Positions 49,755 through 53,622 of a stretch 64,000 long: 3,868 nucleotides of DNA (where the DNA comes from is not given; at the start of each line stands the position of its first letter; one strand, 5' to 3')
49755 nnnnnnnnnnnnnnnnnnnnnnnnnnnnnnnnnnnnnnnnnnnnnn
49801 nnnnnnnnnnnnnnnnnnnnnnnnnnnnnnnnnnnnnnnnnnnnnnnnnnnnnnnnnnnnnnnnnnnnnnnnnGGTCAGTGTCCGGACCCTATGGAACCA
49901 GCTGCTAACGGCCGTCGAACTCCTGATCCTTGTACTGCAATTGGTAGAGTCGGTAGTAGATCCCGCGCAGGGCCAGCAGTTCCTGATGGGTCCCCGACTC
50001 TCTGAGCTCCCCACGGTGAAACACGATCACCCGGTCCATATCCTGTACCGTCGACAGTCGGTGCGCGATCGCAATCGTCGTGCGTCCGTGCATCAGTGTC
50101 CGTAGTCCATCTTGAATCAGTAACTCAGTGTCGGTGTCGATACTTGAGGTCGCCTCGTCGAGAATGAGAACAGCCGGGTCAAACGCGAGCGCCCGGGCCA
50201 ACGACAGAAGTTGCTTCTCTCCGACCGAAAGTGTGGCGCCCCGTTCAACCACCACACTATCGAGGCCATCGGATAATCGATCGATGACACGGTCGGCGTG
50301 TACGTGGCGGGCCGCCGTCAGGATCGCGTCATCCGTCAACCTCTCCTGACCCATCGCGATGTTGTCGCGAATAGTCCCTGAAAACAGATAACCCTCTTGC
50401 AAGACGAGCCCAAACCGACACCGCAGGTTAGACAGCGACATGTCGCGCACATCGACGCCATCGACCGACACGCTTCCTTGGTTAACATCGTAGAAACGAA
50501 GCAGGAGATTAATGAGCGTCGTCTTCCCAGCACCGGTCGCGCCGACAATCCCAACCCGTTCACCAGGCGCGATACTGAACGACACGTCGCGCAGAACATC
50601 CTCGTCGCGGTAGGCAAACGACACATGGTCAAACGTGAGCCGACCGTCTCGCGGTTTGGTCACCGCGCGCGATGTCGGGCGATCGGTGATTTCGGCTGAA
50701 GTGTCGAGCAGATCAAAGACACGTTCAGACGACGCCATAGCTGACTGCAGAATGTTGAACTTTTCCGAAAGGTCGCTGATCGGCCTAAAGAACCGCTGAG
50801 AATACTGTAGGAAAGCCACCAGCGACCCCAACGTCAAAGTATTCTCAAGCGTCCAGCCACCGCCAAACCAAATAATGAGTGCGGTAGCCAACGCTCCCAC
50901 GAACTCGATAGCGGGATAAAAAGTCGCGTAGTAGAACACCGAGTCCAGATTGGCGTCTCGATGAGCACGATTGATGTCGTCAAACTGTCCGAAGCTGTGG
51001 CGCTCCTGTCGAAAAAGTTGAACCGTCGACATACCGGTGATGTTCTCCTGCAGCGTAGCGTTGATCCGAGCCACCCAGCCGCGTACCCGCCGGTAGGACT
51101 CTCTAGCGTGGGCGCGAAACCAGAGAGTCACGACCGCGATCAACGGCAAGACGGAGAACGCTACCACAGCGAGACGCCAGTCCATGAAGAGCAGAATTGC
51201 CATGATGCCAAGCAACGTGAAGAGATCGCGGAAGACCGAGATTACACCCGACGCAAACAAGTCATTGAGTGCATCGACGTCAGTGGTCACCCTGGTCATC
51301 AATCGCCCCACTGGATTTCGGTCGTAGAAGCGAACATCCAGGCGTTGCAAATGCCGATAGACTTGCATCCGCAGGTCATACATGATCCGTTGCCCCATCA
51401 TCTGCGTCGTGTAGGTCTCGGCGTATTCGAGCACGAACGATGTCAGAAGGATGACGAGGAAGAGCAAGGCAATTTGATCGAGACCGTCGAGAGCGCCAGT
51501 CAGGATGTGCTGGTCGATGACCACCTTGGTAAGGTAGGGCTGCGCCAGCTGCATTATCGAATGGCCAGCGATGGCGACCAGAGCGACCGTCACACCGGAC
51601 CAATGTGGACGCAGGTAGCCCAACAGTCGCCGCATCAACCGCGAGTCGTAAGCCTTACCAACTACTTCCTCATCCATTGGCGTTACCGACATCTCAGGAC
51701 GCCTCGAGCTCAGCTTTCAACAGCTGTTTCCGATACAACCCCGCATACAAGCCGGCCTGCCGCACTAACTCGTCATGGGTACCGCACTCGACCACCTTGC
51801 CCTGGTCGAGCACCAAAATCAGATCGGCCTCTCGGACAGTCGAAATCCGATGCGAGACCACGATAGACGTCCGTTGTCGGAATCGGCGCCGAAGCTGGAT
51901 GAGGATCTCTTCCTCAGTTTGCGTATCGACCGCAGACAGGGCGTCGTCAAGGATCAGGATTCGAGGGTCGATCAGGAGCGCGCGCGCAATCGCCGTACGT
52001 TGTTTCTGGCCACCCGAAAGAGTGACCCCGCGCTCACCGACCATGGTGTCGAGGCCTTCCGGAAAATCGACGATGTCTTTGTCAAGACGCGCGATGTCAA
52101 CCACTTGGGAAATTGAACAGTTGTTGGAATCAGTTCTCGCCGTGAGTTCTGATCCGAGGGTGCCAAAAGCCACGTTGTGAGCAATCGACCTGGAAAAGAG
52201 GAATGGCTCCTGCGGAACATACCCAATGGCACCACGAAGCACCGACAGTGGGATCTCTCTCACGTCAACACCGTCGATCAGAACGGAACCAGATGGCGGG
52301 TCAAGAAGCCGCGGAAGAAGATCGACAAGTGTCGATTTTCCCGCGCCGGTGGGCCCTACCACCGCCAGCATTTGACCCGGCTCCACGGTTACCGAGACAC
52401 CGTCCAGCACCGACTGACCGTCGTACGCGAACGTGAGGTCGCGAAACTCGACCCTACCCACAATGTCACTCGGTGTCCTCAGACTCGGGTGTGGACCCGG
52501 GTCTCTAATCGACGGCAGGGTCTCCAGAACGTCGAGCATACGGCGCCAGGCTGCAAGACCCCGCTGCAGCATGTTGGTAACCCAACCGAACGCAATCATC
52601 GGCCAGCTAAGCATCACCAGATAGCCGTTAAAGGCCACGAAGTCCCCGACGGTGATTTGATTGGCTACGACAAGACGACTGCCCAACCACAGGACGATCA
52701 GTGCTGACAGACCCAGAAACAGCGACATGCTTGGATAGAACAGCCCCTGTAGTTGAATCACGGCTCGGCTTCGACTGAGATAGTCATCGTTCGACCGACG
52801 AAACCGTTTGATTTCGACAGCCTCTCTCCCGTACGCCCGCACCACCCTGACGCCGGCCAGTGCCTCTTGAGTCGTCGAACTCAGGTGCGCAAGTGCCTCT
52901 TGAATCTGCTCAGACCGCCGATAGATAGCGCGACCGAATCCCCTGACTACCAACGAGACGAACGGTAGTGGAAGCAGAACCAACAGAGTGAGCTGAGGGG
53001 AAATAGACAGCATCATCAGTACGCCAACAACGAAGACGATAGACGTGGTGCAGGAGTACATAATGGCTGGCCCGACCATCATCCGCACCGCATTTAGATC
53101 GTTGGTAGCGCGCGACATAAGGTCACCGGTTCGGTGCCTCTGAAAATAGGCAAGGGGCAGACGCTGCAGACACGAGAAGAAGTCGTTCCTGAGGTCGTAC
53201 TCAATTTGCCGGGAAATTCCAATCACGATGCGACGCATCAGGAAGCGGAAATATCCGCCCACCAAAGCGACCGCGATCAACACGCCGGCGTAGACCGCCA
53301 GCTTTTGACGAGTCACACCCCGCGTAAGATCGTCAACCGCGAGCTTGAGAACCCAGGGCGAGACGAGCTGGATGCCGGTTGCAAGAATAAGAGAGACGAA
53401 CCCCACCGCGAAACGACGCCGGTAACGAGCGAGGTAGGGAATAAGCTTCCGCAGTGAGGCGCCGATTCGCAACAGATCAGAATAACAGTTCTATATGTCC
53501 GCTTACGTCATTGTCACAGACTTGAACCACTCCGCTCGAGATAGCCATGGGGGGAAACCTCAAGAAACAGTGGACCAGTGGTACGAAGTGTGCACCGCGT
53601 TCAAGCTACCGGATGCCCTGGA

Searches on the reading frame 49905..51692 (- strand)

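Call 60: search_protein_families(library=pfam, proteins=[window:49905-51692:-], max_evalue=0.00001)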
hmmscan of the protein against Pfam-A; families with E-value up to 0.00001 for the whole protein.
window:49905-51692:- (595 aa): 2 families
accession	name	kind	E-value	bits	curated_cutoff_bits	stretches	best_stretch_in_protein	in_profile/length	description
PF00664.28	ABC_membrane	-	3.9e-54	184.6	28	1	36-304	3-273/274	ABC transporter transmembrane region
PF00005.33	ABC_tran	-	3.3e-29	102.7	25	1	367-516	1-137/137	ABC transporter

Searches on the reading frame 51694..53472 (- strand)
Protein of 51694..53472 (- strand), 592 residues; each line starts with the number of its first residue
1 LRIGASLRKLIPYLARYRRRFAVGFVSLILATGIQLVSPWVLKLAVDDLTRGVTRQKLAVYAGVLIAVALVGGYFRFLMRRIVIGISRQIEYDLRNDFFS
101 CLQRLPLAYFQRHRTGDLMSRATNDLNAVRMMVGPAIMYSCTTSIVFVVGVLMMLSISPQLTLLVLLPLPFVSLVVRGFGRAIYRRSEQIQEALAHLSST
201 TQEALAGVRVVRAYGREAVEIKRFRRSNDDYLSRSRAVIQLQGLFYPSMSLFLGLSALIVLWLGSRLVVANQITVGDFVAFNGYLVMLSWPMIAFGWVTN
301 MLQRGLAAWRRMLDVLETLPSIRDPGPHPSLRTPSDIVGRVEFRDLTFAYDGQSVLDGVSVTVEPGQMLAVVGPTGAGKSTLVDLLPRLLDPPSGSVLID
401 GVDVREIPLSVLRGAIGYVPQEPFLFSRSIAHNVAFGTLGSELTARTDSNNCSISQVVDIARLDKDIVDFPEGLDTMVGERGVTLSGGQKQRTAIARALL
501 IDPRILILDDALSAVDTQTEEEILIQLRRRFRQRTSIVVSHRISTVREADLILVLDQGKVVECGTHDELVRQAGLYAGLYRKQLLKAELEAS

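Call 60: search_protein_families(library=pfam, proteins=[window:51694-53472:-], max_evalue=0.00001)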
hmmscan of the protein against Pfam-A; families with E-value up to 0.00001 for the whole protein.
window:51694-53472:- (592 aa): 3 families
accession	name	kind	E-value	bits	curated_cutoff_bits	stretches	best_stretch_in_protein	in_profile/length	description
PF00664.28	ABC_membrane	-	6.6e-54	183.9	28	1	22-292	2-274/274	ABC transporter transmembrane region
PF00005.33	ABC_tran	-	1.8e-30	106.7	25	1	356-512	1-136/137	ABC transporter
PF13555.12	AAA_29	-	9.8e-06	25.7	27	0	357-394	13-50/61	P-loop containing region of AAA domain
